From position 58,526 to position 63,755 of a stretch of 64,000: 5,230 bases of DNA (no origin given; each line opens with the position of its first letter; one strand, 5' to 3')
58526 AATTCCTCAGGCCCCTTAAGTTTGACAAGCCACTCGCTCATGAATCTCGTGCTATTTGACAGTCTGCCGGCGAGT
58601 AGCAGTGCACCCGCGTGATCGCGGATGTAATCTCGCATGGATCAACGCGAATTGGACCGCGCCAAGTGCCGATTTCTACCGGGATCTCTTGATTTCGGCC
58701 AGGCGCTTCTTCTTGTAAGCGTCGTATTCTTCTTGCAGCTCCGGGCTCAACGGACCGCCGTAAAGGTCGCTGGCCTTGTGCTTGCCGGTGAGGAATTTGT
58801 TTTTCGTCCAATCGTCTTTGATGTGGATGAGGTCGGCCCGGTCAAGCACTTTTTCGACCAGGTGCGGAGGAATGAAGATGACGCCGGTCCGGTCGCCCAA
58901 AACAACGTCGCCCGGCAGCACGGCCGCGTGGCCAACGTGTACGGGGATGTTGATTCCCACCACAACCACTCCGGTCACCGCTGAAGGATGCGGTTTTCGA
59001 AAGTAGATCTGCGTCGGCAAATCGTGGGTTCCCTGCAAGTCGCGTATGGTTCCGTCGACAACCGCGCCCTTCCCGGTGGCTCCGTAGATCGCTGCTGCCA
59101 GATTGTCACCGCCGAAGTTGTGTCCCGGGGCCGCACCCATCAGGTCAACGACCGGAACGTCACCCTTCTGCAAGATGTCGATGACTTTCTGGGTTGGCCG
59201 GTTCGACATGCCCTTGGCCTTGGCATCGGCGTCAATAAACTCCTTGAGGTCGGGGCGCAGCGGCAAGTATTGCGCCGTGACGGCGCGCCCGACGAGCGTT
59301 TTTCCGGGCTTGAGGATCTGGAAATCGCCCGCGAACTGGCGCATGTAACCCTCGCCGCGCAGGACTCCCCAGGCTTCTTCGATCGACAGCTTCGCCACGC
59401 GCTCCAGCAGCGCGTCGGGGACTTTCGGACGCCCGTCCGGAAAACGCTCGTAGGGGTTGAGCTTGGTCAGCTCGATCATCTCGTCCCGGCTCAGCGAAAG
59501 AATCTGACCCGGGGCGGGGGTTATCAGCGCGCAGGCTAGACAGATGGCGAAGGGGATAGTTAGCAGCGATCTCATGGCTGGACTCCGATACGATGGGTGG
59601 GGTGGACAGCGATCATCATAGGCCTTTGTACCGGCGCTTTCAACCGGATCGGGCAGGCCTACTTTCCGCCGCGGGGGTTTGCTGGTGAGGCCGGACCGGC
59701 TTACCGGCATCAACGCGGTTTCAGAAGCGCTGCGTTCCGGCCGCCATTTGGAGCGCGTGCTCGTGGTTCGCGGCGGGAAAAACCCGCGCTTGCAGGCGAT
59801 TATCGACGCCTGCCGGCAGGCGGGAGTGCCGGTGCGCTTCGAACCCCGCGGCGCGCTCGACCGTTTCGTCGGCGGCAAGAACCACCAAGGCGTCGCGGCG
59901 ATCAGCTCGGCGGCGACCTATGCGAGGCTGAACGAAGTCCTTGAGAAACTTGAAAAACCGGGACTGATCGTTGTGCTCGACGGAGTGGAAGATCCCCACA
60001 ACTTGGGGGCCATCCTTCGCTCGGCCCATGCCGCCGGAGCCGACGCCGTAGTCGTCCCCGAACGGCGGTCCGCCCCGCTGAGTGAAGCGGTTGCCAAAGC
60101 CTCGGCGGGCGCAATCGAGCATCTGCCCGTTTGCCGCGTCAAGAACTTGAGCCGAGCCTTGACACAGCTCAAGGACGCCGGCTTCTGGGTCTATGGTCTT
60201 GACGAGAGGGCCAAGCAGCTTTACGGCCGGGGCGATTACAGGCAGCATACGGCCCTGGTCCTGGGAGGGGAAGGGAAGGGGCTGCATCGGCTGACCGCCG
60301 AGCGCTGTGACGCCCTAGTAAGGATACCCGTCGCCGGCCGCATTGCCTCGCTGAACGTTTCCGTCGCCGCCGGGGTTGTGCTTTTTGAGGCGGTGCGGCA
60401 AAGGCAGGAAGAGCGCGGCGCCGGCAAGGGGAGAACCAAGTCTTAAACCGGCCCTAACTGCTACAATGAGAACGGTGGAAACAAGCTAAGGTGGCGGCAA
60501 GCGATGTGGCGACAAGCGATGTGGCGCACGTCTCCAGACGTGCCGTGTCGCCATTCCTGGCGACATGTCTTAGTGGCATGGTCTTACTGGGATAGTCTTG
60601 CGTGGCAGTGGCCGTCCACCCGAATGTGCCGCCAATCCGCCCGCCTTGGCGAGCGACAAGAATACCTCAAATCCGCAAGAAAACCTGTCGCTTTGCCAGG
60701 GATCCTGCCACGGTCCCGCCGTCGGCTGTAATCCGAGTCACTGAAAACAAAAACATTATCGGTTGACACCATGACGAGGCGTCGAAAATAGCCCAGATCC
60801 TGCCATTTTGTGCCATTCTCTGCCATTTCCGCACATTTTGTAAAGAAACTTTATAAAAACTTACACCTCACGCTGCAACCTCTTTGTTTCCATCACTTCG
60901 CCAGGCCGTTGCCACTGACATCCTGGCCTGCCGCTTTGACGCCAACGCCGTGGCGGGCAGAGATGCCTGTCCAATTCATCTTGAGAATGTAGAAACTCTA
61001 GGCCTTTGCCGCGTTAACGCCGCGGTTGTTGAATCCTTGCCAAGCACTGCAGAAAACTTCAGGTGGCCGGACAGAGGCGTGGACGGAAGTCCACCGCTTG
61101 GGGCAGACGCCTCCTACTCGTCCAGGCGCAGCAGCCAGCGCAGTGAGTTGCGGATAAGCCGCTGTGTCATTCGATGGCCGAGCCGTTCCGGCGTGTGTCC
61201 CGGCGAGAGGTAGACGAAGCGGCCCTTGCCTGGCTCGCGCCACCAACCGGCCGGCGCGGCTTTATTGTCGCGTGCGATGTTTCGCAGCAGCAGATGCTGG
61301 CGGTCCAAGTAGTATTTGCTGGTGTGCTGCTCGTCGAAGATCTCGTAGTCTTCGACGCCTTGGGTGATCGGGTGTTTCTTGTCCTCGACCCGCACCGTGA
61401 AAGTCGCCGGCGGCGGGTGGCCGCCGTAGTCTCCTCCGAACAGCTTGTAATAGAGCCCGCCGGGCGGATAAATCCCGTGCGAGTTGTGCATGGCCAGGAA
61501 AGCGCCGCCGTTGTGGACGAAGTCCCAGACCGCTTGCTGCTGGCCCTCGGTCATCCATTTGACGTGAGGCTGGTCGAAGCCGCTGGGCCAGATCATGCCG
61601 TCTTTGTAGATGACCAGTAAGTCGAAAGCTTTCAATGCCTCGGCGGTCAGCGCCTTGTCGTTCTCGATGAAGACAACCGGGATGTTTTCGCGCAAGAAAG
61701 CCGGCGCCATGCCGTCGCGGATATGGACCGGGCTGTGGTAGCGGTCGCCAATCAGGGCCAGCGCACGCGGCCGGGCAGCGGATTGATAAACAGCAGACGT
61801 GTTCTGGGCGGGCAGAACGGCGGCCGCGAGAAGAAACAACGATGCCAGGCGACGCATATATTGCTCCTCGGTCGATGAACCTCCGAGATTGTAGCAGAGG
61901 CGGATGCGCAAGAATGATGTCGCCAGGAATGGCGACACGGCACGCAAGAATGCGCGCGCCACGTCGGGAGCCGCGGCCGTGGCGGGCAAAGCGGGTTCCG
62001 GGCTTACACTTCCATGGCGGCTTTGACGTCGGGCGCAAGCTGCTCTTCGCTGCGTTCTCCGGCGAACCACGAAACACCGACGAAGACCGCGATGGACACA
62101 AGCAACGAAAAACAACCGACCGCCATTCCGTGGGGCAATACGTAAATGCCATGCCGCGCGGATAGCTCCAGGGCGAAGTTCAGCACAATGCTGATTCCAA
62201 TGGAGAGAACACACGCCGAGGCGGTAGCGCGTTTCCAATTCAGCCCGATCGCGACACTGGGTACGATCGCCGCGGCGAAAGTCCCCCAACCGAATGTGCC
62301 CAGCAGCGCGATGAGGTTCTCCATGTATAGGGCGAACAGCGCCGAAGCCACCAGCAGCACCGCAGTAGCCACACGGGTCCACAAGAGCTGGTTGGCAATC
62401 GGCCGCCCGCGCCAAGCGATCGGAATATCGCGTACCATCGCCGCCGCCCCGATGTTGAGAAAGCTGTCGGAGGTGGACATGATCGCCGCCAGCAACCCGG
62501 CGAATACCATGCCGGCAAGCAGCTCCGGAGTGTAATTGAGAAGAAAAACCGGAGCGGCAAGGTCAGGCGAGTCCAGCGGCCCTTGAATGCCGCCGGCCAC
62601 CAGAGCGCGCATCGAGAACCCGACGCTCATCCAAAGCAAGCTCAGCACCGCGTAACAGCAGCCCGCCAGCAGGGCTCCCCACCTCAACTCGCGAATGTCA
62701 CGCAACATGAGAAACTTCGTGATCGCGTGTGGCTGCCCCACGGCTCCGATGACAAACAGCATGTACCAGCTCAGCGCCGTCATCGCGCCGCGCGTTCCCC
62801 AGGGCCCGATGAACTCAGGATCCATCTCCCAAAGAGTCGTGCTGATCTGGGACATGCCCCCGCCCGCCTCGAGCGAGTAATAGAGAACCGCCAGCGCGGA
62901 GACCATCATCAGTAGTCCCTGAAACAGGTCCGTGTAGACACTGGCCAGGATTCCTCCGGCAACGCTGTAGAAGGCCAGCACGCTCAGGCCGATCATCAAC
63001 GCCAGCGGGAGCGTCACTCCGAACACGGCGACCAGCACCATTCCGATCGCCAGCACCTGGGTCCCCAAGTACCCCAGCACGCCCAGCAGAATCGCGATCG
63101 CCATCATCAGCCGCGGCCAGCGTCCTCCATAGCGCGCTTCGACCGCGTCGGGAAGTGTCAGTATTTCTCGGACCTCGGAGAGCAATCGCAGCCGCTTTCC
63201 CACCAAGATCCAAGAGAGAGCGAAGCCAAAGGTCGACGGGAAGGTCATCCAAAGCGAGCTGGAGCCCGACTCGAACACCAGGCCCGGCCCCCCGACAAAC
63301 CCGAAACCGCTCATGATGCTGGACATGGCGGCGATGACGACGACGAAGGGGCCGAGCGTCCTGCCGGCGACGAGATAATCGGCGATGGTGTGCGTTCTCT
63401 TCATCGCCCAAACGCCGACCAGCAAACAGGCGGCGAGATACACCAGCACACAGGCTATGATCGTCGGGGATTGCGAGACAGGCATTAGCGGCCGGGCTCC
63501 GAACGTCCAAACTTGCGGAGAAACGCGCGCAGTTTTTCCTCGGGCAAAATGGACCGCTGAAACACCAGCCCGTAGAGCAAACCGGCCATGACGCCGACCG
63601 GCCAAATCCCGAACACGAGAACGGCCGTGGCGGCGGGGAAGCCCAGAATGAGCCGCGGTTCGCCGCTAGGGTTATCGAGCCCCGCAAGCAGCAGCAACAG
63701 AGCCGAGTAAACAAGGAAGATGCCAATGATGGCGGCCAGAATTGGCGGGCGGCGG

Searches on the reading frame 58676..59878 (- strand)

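Call 10: search_protein_families(library=pfam, proteins=[window:58676-59878:-], max_evalue=0.01)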
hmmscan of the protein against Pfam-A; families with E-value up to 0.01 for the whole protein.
window:58676-59878:- (400 aa): 1 family
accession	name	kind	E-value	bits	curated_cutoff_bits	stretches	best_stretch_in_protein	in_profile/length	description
PF03737.21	RraA-like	-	1.5e-20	74.4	24.5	1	182-334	17-151/152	Aldolase/RraA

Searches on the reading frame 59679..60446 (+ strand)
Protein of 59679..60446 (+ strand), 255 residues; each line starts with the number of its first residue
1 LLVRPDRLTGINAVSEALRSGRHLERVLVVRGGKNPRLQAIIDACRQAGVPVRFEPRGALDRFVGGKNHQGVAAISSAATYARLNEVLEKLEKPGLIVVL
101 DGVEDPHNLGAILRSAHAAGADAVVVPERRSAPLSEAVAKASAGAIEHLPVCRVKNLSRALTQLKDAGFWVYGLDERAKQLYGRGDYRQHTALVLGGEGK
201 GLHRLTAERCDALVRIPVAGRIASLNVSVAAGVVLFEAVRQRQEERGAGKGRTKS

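Call 10: search_protein_families(library=pfam, proteins=[window:59679-60446:+], max_evalue=0.01)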
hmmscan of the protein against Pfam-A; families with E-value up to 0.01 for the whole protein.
window:59679-60446:+ (255 aa): 4 families
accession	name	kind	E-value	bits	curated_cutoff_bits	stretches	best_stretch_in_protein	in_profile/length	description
PF00588.24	SpoU_methylase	-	2.5e-46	157.8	29.7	1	96-236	2-142/142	SpoU rRNA Methylase family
PF08032.17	SpoU_sub_bind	-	2.9e-17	63.2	22.8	1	8-81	2-75/76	RNA 2'-O ribose methyltransferase substrate binding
PF18026.6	Exog_C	-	0.0039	17.5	29.5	0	75-95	15-35/49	Endo/exonuclease (EXOG) C-terminal domain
PF04123.18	DUF373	-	0.0069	16.3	28.3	0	64-129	71-134/335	Domain of unknown function (DUF373)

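Call 15: find_encoding_contigs(protein=window:59679-60446:+, flank=10000, max_places=10)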
Protein window:59679-60446:+ (255 aa): no gene with exactly this product is on record in the collection.

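Call 43: find_homologous_proteins(query=window:59679-60446:+, max_evalue=1e-40)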
Query window:59679-60446:+ (255 aa): 7979 proteins with E <= 1e-40 among 8000 candidates; the best 120 are listed.
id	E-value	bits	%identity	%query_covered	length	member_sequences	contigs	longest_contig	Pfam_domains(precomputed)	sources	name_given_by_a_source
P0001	2.5e-149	513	94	100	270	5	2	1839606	PF08032.18,PF00588.25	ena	-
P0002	1.6e-147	507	93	100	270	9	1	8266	PF08032.18,PF00588.25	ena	-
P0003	1.5e-138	478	90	97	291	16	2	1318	PF08032.18,PF00588.25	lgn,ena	-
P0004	7.7e-136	469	87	99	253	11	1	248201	PF08032.18,PF00588.25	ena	-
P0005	1.1e-134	465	86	98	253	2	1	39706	PF08032.18,PF00588.25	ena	-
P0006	8.9e-132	456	84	97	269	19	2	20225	PF08032.18,PF00588.25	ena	-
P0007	2.1e-108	379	75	93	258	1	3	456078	PF08032.18,PF00588.25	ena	-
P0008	1.3e-107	377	74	93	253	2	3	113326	PF08032.18,PF00588.25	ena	-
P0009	2.9e-107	376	74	93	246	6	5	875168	PF08032.18,PF00588.25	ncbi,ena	-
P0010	2.8e-105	369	70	96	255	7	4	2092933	PF08032.18,PF00588.25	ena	-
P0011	5.7e-105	368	71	96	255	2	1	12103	PF08032.18,PF00588.25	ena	-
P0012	1.0e-103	364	71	93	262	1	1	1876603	PF08032.18,PF00588.25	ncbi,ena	-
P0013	4.4e-103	362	69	96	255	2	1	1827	PF08032.18,PF00588.25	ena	-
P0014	2.0e-100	353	70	93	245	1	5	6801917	PF08032.18,PF00588.25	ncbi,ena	-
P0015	7.4e-100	351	70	93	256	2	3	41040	PF08032.18,PF00588.25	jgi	jgi:23S rRNA (guanosine2251-2'-O)-methyltransferase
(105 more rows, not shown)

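Call 44: find_encoding_contigs(protein=P0001, flank=10000, max_places=4)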
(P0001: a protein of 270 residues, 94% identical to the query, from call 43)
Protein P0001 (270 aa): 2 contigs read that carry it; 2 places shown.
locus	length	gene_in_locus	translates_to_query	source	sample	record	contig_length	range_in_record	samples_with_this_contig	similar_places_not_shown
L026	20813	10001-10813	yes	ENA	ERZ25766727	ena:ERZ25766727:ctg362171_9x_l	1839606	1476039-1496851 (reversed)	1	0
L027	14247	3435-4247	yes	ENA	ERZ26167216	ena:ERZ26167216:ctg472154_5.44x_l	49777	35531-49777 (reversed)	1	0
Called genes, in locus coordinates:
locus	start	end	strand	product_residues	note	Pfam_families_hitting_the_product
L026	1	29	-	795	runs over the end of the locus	PF04151:PPC (faint)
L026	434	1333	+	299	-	PF02163:Peptidase_M50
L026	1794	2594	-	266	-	PF01261:AP_endonuc_2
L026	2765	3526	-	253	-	-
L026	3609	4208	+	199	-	PF13701:DDE_Tnp_1_4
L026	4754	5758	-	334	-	PF21783:YNCE (faint), PF22494:choice_anch_I (faint), PF02239:Cytochrom_D1 (faint), PF08450:SGL (faint), PF10282:Lactonase (faint), PF25174:Beta-prop_THOC3 (weak), PF23414:Beta-prop_EML_2 (faint)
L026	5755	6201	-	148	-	-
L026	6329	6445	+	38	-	-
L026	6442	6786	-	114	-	-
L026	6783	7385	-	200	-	PF07638:Sigma70_ECF (weak), PF04542:Sigma70_r2, PF08281:Sigma70_r4_2, PF04545:Sigma70_r4 (weak)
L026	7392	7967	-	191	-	-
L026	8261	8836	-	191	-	PF03352:Adenine_glyco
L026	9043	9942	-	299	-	PF03737:RraA-like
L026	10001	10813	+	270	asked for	PF08032:SpoU_sub_bind, PF00588:SpoU_methylase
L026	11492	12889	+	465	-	PF00884:Sulfatase, PF01663:Phosphodiest, PF16347:SGSH_C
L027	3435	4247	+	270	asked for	PF08032:SpoU_sub_bind, PF00588:SpoU_methylase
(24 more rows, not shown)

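Call 45: find_encoding_contigs(protein=P0004, flank=10000, max_places=4)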
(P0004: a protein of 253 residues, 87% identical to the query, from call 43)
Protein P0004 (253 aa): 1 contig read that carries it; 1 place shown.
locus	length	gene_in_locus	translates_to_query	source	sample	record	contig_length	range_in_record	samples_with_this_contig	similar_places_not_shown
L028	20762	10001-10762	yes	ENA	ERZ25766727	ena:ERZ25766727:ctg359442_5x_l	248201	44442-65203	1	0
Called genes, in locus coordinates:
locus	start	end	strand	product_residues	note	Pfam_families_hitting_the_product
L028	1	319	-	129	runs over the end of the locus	PF01609:DDE_Tnp_1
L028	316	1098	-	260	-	PF14294:DUF4372, PF01609:DDE_Tnp_1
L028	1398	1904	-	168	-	PF01609:DDE_Tnp_1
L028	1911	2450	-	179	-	PF13358:DDE_3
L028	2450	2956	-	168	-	PF13384:HTH_23, PF06056:Terminase_5 (weak), PF13518:HTH_28, PF13551:HTH_29, PF13565:HTH_32, PF13592:HTH_33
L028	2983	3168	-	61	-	-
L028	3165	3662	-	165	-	PF14294:DUF4372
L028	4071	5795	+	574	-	PF03023:MurJ, PF01554:MatE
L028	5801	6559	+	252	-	PF24481:CT398_CC, PF02591:Zn_ribbon_9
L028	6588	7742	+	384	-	PF02771:Acyl-CoA_dh_N, PF02770:Acyl-CoA_dh_M, PF00441:Acyl-CoA_dh_1, PF08028:Acyl-CoA_dh_2, PF22924:ACOX_C_alpha1 (faint)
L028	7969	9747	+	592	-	-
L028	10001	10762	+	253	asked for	PF08032:SpoU_sub_bind, PF00588:SpoU_methylase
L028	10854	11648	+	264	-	PF01557:FAA_hydrolase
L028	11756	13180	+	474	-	PF00884:Sulfatase, PF01663:Phosphodiest, PF16347:SGSH_C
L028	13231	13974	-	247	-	PF06283:ThuA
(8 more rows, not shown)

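Call 83: find_encoding_contigs(protein=P0002, flank=10000, max_places=3)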
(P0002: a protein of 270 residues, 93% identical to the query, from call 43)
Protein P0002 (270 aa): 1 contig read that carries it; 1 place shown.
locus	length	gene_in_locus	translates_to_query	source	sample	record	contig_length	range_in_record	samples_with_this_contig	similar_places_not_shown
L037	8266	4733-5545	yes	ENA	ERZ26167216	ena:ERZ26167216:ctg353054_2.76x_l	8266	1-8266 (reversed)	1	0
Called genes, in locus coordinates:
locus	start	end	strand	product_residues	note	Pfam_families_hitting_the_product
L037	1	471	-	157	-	?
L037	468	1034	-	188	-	PF07638:Sigma70_ECF (weak), PF04542:Sigma70_r2, PF08281:Sigma70_r4_2, PF04545:Sigma70_r4, PF22233:PhyR_sigma-like (weak)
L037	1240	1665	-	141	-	PF19762:DUF6249 (weak)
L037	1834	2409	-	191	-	PF03352:Adenine_glyco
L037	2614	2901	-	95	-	-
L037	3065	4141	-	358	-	PF13384:HTH_23, PF13518:HTH_28, PF13551:HTH_29, PF13565:HTH_32, PF13358:DDE_3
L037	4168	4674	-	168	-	-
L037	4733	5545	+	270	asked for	PF08032:SpoU_sub_bind, PF00588:SpoU_methylase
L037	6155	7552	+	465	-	PF00884:Sulfatase, PF01663:Phosphodiest, PF16347:SGSH_C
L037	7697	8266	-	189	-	?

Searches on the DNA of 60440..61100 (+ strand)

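Call 37: search_rna_families(source=window, start=60440, end=61100, threshold=evalue, max_evalue=10)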
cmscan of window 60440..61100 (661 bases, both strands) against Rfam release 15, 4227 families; matches with E-value up to 10: 0.
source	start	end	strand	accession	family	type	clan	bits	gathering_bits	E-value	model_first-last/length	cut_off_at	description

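Call 101: search_dna_similar(query=window:60447-60930:+, collection=phages, mode=distant, max_evalue=0.001)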
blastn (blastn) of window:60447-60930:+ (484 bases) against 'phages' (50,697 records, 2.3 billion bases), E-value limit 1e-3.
No match.

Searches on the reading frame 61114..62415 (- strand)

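Call 10: search_protein_families(library=pfam, proteins=[window:61114-62415:-], max_evalue=0.01)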
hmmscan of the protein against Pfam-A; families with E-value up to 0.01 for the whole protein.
window:61114-62415:- (433 aa): 1 family
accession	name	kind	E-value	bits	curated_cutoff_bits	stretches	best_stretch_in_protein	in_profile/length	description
PF06283.17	ThuA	-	1.4e-27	97.8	33.4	1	236-427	23-208/209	Trehalose utilisation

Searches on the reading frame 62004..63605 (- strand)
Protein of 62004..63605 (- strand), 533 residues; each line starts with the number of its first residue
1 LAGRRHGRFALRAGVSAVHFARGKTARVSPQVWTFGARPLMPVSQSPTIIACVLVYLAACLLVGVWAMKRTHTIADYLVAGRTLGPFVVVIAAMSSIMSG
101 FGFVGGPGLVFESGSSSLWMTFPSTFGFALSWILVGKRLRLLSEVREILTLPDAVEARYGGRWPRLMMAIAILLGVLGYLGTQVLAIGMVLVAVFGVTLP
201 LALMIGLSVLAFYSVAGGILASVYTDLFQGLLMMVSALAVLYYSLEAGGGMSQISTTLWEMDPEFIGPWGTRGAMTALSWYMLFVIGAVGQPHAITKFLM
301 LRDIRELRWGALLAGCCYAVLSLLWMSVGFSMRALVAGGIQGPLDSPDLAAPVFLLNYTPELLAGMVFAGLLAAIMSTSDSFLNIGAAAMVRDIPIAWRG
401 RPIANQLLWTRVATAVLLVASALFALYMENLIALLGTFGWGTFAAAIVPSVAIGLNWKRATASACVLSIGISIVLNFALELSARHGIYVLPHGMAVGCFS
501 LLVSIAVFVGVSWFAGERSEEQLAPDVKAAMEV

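Call 10: search_protein_families(library=pfam, proteins=[window:62004-63605:-], max_evalue=0.01)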
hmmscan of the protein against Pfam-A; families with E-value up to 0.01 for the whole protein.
window:62004-63605:- (533 aa): 1 family
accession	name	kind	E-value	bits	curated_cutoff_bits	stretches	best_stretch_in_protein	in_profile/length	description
PF00474.23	SSF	-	2e-51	175.6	22.8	1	77-464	1-398/406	Sodium:solute symporter family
